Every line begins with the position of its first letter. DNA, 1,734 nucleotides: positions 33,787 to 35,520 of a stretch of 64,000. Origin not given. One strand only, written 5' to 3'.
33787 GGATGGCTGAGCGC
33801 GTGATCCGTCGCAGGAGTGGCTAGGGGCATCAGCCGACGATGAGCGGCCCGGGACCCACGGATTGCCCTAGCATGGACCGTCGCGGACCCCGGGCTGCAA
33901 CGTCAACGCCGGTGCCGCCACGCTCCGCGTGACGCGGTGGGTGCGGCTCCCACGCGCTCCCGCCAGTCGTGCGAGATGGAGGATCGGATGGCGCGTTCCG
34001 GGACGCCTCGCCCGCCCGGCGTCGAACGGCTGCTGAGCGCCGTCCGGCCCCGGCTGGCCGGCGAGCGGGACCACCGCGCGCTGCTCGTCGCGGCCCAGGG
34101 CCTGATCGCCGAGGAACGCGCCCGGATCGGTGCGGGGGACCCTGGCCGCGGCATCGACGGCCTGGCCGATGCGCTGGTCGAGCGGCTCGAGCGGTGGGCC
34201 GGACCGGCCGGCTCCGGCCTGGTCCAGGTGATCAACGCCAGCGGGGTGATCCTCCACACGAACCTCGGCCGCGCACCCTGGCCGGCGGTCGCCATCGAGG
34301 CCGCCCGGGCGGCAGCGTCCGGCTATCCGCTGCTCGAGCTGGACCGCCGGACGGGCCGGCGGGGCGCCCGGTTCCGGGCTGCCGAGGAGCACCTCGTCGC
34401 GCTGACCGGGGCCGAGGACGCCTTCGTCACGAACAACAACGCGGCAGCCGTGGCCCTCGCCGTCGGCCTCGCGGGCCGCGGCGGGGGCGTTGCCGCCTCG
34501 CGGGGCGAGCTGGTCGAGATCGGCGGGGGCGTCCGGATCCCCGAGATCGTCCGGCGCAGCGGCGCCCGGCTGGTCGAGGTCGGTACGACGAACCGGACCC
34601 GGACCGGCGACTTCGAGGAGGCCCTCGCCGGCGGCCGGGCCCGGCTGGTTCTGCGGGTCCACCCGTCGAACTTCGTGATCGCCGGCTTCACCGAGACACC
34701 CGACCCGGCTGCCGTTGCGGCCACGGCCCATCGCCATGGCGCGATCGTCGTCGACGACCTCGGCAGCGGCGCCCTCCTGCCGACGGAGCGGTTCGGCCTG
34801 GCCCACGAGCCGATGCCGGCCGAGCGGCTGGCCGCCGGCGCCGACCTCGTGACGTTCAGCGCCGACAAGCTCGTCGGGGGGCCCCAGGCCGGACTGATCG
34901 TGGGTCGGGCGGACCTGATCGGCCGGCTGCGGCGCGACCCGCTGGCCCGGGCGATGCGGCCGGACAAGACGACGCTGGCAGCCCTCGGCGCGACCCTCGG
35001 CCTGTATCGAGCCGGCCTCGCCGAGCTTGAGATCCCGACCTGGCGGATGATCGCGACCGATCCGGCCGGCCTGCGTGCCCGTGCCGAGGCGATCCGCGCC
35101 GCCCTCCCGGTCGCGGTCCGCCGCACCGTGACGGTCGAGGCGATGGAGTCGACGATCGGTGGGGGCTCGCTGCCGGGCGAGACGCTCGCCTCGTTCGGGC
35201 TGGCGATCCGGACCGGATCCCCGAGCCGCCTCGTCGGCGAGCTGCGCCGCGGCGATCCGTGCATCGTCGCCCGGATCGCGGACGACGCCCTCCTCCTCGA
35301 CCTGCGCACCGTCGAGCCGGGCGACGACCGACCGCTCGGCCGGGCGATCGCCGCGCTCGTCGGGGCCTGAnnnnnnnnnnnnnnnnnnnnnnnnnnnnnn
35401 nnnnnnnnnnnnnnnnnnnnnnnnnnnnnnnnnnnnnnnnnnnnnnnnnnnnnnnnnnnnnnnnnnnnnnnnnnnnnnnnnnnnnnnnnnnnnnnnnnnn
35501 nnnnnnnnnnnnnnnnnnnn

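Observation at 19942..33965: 13.9-kb insertion between tRNA-Sec and selA, bounded by a 58-nt copy of the tRNA-Sec 3' half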

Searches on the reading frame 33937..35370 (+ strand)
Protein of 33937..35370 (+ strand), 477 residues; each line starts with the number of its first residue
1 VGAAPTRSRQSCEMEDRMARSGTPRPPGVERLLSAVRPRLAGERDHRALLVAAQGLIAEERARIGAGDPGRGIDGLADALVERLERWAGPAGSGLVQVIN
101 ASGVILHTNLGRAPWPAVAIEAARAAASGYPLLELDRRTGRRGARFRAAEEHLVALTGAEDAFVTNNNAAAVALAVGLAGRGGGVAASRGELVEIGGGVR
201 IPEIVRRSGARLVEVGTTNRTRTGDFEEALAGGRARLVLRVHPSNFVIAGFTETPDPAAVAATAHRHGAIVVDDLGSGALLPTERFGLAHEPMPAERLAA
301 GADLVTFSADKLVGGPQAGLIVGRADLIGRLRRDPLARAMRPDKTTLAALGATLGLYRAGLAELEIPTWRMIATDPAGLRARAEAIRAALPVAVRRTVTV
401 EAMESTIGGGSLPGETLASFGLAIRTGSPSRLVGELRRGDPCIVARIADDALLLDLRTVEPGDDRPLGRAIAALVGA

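Call 11: search_protein_families(library=pfam, proteins=[window:33937-35370:+], max_evalue=0.01)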
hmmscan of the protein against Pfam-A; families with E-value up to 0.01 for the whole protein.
window:33937-35370:+ (477 aa): 1 family
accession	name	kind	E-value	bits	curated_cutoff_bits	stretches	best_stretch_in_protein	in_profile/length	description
PF03841.19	SelA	-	6e-112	374.8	22.8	1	98-459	1-366/367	L-seryl-tRNA selenium transferase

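Call 13: find_related_loci(query=window:33988-35367:+, collection=genome_contigs, flank=10000)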
Query window:33988-35367:+ (460 aa) in genome_contigs; peptide patterns used: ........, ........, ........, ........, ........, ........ (x = any residue, [..] = any of these).
326 stretches matched a pattern; 54 encode a relative of the query (tblastn E <= 1e-3); 54 distinct loci.
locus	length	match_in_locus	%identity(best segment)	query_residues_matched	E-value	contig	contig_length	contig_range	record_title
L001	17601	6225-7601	77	1-459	0e+0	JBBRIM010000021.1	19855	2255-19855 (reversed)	MAG: Candidatus Limnocylindrales bacterium isolate Co_metawrap_2787 Cmw_2787_k141_19025477_length_19855_cov_9.0000, whol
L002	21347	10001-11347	77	8-456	0e+0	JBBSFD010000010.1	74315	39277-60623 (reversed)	MAG: Candidatus Limnocylindrales bacterium isolate LS1_sbin.78 LS1_sbin.78_K_1638361_L_74315_cov_12.9963, whole genome s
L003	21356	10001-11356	77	1-452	0e+0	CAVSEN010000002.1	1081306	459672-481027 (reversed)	MAG: uncultured Chloroflexia bacterium isolate MFD01872.bin.2.209 genome assembly, contig: contig_63779, whole genome sh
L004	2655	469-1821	68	1-460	2e-172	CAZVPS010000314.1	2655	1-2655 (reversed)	MAG TPA_asm: uncultured Anaerolineaceae bacterium isolate SRP302447_co4_448 genome assembly, contig: NODE_119170_length_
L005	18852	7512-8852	68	7-455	1e-160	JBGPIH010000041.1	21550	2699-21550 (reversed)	MAG: Candidatus Limnocylindria bacterium isolate OBJ_0618_7090110_339 k141_7493801_length_21550_cov_43.6303, whole genom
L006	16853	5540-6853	65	4-447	6e-159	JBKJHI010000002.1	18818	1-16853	MAG: Candidatus Limnocylindrales bacterium isolate ant_bin.103 S1Ck117_4631074_flag_0_multi_16.9743_len_18818, whole gen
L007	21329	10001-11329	68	4-454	3e-158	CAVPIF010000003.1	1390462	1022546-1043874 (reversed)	MAG: uncultured Chloroflexia bacterium isolate MFD09964.bin.2.142 genome assembly, contig: contig_911, whole genome shot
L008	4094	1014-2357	64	7-460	9e-163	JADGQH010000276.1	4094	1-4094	MAG: Chloroflexota bacterium isolate Chersky.27_23 contig-100_6915, whole genome shotgun sequence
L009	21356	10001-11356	67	1-459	3e-157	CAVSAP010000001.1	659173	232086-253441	MAG: uncultured Chloroflexia bacterium isolate MFD05747.bin.2.90 genome assembly, contig: contig_1141, whole genome shot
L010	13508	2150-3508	66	1-456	6e-157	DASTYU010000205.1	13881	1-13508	MAG TPA_asm: Candidatus Limnocylindrales bacterium isolate SMAG_U2450 k141_1681498, whole genome shotgun sequence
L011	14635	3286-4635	67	4-445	7e-156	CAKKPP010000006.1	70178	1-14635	Chloroflexi bacterium isolate Hainich-H41-bin260-1 genome assembly, contig: H41-bin260_1_Hain_H41_02um_R3_179_length_701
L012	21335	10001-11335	65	8-458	7e-154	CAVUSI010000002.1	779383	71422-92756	MAG: uncultured Chloroflexia bacterium isolate MFD06085.bin.2.4 genome assembly, contig: contig_4695, whole genome shotg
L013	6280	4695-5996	69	7-443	4e-153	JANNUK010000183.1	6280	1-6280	MAG: Chloroflexota bacterium isolate SOY_30_metabat_227 SOY_30_k141_1832129, whole genome shotgun sequence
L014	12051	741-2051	65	9-460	2e-152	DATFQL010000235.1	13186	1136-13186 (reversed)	MAG TPA_asm: Candidatus Limnocylindrales bacterium isolate SMAG_U9328 k141_135779, whole genome shotgun sequence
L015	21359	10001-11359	67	1-460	1e-151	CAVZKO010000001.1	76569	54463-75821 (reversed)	MAG: uncultured Chloroflexia bacterium isolate MFD09267.bin.2.309 genome assembly, contig: contig_113278, whole genome s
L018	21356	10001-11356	64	1-456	6e-151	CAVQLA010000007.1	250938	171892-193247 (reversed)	MAG: uncultured Chloroflexia bacterium isolate MFD00032.bin.1.157 genome assembly, contig: contig_22831, whole genome sh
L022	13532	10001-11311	66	9-447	1e-145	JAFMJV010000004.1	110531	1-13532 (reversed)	MAG: Chloroflexota bacterium isolate DEBay_Sum019D_L_G_81 NODE_53_length_110531_cov_23.229959, whole genome shotgun sequ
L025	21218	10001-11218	66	42-455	1e-143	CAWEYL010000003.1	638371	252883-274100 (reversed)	MAG: uncultured Chloroflexia bacterium isolate MFD05942.bin.2.177 genome assembly, contig: contig_41381, whole genome sh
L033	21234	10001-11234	72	42-459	4e-130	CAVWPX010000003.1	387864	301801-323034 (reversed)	MAG: uncultured Chloroflexia bacterium isolate MFD09368.bin.2.184 genome assembly, contig: contig_21943, whole genome sh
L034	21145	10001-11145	70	65-455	2e-132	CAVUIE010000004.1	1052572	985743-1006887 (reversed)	MAG: uncultured Chloroflexia bacterium isolate MFD02242.bin.2.82 genome assembly, contig: contig_3713, whole genome shot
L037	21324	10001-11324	70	8-454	1e-108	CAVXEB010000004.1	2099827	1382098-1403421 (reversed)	MAG: uncultured Chloroflexia bacterium isolate MFD02242.bin.1.318 genome assembly, contig: contig_3474, whole genome sho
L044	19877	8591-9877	65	7-459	3e-155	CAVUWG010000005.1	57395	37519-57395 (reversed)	MAG: uncultured Chloroflexia bacterium isolate MFD08497.bin.2.33 genome assembly, contig: contig_81015, whole genome sho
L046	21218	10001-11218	68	42-455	6e-153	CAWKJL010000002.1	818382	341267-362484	MAG: uncultured Chloroflexia bacterium isolate MFD02134.bin.2.11 genome assembly, contig: contig_4742, whole genome shot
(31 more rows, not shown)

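Call 20: search_protein_families(library=pfam, proteins=[L046:6210-7277:+, L046:4288-5589:+, L046:2756-3430:+, L046:1891-2322:+, L046:1539-2081:-, L037:4861-7167:+, L037:7642-8712:-, L037:8670-9785:-, L012:8400-9347:+, L046:8389-9063:+], max_evalue=0.01)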
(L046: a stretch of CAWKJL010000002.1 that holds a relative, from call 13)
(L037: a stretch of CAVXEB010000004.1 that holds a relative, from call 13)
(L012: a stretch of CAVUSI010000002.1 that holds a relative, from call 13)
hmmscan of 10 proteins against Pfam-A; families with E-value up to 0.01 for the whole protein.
L046:6210-7277:+ (355 aa): 0 families

L046:4288-5589:+ (433 aa): 1 family
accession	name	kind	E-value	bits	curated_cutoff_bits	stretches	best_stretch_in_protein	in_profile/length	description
PF00528.27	BPD_transp_1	-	2.2e-16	60.6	26.4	1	246-418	2-175/184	Binding-protein-dependent transport system inner membrane component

L046:2756-3430:+ (224 aa): 1 family
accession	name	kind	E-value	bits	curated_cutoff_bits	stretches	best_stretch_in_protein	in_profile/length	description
PF13416.11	SBP_bac_8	-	1.1e-11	45.5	27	1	41-210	79-212/279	Bacterial extracellular solute-binding protein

L046:1891-2322:+ (143 aa): 2 families
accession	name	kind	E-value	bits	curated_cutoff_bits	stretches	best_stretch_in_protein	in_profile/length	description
PF13377.12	Peripla_BP_3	-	7.6e-22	78.6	26.5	1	20-117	66-166/167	Periplasmic binding protein-like domain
PF00532.27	Peripla_BP_1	-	0.0028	17.6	22.2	1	27-110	177-273/281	Periplasmic binding proteins and sugar binding domain of LacI family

L046:1539-2081:- (180 aa): 0 families

L037:4861-7167:+ (768 aa): 0 families

L037:7642-8712:- (356 aa): 4 families
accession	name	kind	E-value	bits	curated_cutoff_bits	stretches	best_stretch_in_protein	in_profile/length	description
PF12697.13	Abhydrolase_6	-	1.9e-21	78.2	26.3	1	92-339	1-216/217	Alpha/beta hydrolase family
PF00561.26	Abhydrolase_1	-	4.4e-06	27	25.8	1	91-331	2-243/245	alpha/beta hydrolase fold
PF00326.27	Peptidase_S9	-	0.00037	20.5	22.6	0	274-347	138-208/213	Prolyl oligopeptidase family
PF01738.24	DLH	-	0.0043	17.1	21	0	92-185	16-119/217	Dienelactone hydrolase family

L037:8670-9785:- (371 aa): 3 families
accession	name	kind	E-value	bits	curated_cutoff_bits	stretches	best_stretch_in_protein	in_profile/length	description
PF13460.12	NAD_binding_10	-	1.2e-09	38.7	27.2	1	151-287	53-179/184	NAD(P)H-binding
PF05368.20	NmrA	-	4.4e-08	33.5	27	1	150-287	61-201/298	NmrA-like family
PF01370.27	Epimerase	-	0.00029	20.8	20.9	1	111-196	1-107/240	NAD dependent epimerase/dehydratase family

L012:8400-9347:+ (315 aa): 1 family
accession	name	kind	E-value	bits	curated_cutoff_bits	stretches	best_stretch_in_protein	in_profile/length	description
PF03724.22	META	-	7.1e-45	151.9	24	2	205-310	4-106/109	META domain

L046:8389-9063:+ (224 aa): 1 family
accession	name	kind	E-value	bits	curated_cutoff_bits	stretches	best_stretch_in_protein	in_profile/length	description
PF00596.27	Aldolase_II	-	3e-48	164.6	22.2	1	16-193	2-183/183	Class II Aldolase and Adducin N-terminal domain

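Call 29: search_protein_families(library=pfam, proteins=[L044:6780-7919:-, L044:6324-8030:+, L044:5714-7366:+, L044:3718-4860:+], max_evalue=1)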
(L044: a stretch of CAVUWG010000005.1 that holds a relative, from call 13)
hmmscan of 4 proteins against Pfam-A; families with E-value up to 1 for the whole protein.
L044:6780-7919:- (379 aa): 0 families

L044:6324-8030:+ (568 aa): 2 families
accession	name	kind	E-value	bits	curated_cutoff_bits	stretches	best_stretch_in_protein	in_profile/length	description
PF17389.8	Bac_rhamnosid6H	-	5.4e-68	230.2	24.5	1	235-498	2-264/339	Bacterial alpha-L-rhamnosidase 6 hairpin glycosidase domain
PF05592.18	Bac_rhamnosid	-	1.4e-17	63.9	22.2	1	152-218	21-87/102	Bacterial alpha-L-rhamnosidase concanavalin-like domain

L044:5714-7366:+ (550 aa): 2 families
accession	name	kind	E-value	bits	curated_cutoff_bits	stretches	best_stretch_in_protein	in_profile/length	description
PF08531.16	Bac_rhamnosid_N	-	3.8e-56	190.1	25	1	159-327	4-171/172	Alpha-L-rhamnosidase N-terminal domain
PF25788.1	Ig_Rha78A_N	-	2.1e-18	67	27.4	1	32-122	16-105/105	Rha78A-like, N-terminal immunoglobulin domain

L044:3718-4860:+ (380 aa): 2 families
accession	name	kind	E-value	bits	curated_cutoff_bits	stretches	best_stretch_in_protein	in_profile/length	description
PF00528.27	BPD_transp_1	-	3.9e-11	43.5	26.4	1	174-376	2-181/184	Binding-protein-dependent transport system inner membrane component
PF14004.11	DUF4227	-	0.24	11.8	27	0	356-375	10-29/71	Protein of unknown function (DUF4227)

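Call 51: search_protein_families(library=pfam, proteins=[L022:2125-2964:-, L022:2946-3887:-, L022:3888-5375:-, L022:6977-8266:-, L022:8230-9084:+, L018:5729-7168:+, L018:7218-9251:-, L034:1393-1827:+, L025:2246-3301:+, L025:6636-7754:+], max_evalue=0.001)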
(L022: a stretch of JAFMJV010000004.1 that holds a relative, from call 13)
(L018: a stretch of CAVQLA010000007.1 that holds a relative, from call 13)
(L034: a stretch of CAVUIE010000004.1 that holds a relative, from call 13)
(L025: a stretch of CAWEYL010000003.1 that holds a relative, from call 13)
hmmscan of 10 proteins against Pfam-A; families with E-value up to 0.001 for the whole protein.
L022:2125-2964:- (279 aa): 1 family
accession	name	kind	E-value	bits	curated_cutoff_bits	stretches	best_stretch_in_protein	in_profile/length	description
PF00528.27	BPD_transp_1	-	1.4e-14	54.7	26.4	1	94-270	5-180/184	Binding-protein-dependent transport system inner membrane component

L022:2946-3887:- (313 aa): 1 family
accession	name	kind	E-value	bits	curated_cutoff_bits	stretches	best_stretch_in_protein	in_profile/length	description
PF00528.27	BPD_transp_1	-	9.9e-15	55.2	26.4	1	102-303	3-177/184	Binding-protein-dependent transport system inner membrane component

L022:3888-5375:- (495 aa): 2 families
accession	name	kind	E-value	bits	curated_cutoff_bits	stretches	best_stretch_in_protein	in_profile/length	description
PF01547.30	SBP_bac_1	-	3.4e-27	96.7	26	1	107-409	4-306/307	Bacterial extracellular solute-binding protein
PF13416.11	SBP_bac_8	-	1.5e-22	81.1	27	1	114-428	2-269/279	Bacterial extracellular solute-binding protein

L022:6977-8266:- (429 aa): 1 family
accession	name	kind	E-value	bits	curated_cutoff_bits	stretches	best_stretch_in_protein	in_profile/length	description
PF01408.29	GFO_IDH_MocA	-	1.9e-21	77.4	24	1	50-171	1-120/120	Oxidoreductase family, NAD-binding Rossmann fold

L022:8230-9084:+ (284 aa): 3 families
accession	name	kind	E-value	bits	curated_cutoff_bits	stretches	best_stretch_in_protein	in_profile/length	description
PF07883.17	Cupin_2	-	4.3e-13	49.2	27.2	1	74-125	19-68/70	Cupin domain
PF12852.13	Cupin_6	-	7.1e-09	36.1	26.7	1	208-268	19-79/183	Cupin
PF05899.18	Cupin_3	-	1.1e-05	25.5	23.5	0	223-259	26-60/74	EutQ-like cupin domain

L018:5729-7168:+ (479 aa): 5 families
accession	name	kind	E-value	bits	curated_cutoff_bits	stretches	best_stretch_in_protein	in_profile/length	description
PF00155.27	Aminotran_1_2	-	4.7e-51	174.5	19.7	1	158-468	37-360/361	Aminotransferase class I and II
PF00266.25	Aminotran_5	-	1.1e-13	51.3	21.5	1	168-294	48-177/371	Aminotransferase class-V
PF01212.27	Beta_elim_lyase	-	8.7e-08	32.3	27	1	168-292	37-168/288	Beta-eliminating lyase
PF01053.26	Cys_Met_Meta_PP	-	4.6e-05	22.6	27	1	166-295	55-176/381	Cys/Met metabolism PLP-dependent enzyme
PF01041.23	DegT_DnrJ_EryC1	-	0.00049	19.9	19.8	1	170-292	31-145/360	DegT/DnrJ/EryC1/StrS aminotransferase family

L018:7218-9251:- (677 aa): 0 families

L034:1393-1827:+ (144 aa): 1 family
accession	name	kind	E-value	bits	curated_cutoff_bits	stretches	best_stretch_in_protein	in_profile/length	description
PF19850.4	DUF6325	-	9.7e-12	45.6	23.4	1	7-141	2-134/141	Family of unknown function (DUF6325)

L025:2246-3301:+ (351 aa): 3 families
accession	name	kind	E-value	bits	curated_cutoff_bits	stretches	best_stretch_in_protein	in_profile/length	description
PF00356.27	LacI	-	8e-17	61.2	27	1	14-59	1-46/46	Bacterial regulatory proteins, lacI family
PF13377.12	Peripla_BP_3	-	2.4e-07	31.4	26.5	0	180-228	1-47/167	Periplasmic binding protein-like domain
PF00532.27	Peripla_BP_1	-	2.5e-05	24.3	22.2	1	71-191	2-124/281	Periplasmic binding proteins and sugar binding domain of LacI family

L025:6636-7754:+ (372 aa): 1 family
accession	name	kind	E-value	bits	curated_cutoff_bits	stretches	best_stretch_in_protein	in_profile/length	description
PF00128.31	Alpha-amylase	-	9.1e-10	38.8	22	1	71-274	35-241/446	Alpha amylase, catalytic domain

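Call 52: search_protein_families(library=pfam, proteins=[L033:4785-6065:+, L033:6221-7558:+, L033:7431-8225:-, L033:8282-8947:-, L033:2971-3807:+, L044:374-1393:-, L044:1383-2399:+, L044:1493-3889:+, L001:5697-6116:+], max_evalue=0.001)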
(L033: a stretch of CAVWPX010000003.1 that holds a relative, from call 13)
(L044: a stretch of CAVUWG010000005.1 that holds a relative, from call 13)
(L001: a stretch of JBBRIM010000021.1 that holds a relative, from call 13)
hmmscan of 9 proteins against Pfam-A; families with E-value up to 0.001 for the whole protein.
L033:4785-6065:+ (426 aa): 1 family
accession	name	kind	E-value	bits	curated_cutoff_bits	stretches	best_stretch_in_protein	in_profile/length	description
PF01594.21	AI-2E_transport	-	3.1e-54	184.8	34.3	1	71-392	3-324/327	AI-2E family transporter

L033:6221-7558:+ (445 aa): 0 families

L033:7431-8225:- (264 aa): 3 families
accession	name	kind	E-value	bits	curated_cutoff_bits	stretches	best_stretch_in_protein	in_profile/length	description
PF00005.33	ABC_tran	-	6.6e-30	104.9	25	1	15-154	6-137/137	ABC transporter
PF13304.12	AAA_21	-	5.4e-11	43.5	27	1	119-183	231-298/304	AAA domain, putative AbiEii toxin, Type IV TA system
PF13401.12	AAA_22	-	0.00094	19.9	27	0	21-173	6-109/130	AAA domain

L033:8282-8947:- (221 aa): 1 family
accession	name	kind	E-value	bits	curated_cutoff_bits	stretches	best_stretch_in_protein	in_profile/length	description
PF08808.17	RES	-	8.7e-09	36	23.2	1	74-197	16-142/157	RES domain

L033:2971-3807:+ (278 aa): 1 family
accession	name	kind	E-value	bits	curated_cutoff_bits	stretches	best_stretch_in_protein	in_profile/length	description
PF00596.27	Aldolase_II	-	6.5e-47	160.2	22.2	1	66-242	3-183/183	Class II Aldolase and Adducin N-terminal domain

L044:374-1393:- (339 aa): 4 families
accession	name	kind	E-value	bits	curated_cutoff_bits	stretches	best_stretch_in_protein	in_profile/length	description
PF12833.13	HTH_18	-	7.8e-20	71.4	33.6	1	248-327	1-80/80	Helix-turn-helix domain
PF00165.29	HTH_AraC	-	2.1e-14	53.7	26.6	2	239-275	5-41/42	Bacterial regulatory helix-turn-helix proteins, AraC family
PF02311.25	AraC_binding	-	6.2e-11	42.6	21.1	1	70-179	16-112/135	AraC-like ligand binding domain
PF07883.17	Cupin_2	-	5.8e-08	32.8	27.2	1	70-117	13-58/70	Cupin domain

L044:1383-2399:+ (338 aa): 7 families
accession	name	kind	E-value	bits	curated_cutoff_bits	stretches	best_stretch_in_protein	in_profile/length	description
PF00455.28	DeoRC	-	5.1e-45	153.7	31.8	1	124-284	3-160/160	DeoR C terminal sensor domain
PF08220.18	HTH_DeoR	-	2.5e-16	59.6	21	1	54-110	1-57/57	DeoR-like helix-turn-helix domain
PF08279.18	HTH_11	-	5.5e-07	29.8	25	1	54-97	1-46/55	HTH domain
PF00392.27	GntR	-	7.4e-07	29.2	27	1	67-105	23-62/64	Bacterial regulatory proteins, gntR family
PF19187.6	HTH_PafC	-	3.2e-06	27.4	32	1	54-113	5-62/115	PafC helix-turn-helix domain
PF13518.12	HTH_28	-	0.00048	20.6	25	1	54-86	1-31/52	Helix-turn-helix domain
PF13384.12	HTH_23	-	0.00075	19.7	24.6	0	53-86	5-36/50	Homeodomain-like domain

L044:1493-3889:+ (798 aa): 1 family
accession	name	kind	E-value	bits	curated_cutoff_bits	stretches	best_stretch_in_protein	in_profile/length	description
PF01547.30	SBP_bac_1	-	1.3e-19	71.8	26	1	412-706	10-306/307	Bacterial extracellular solute-binding protein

L001:5697-6116:+ (139 aa): 0 families
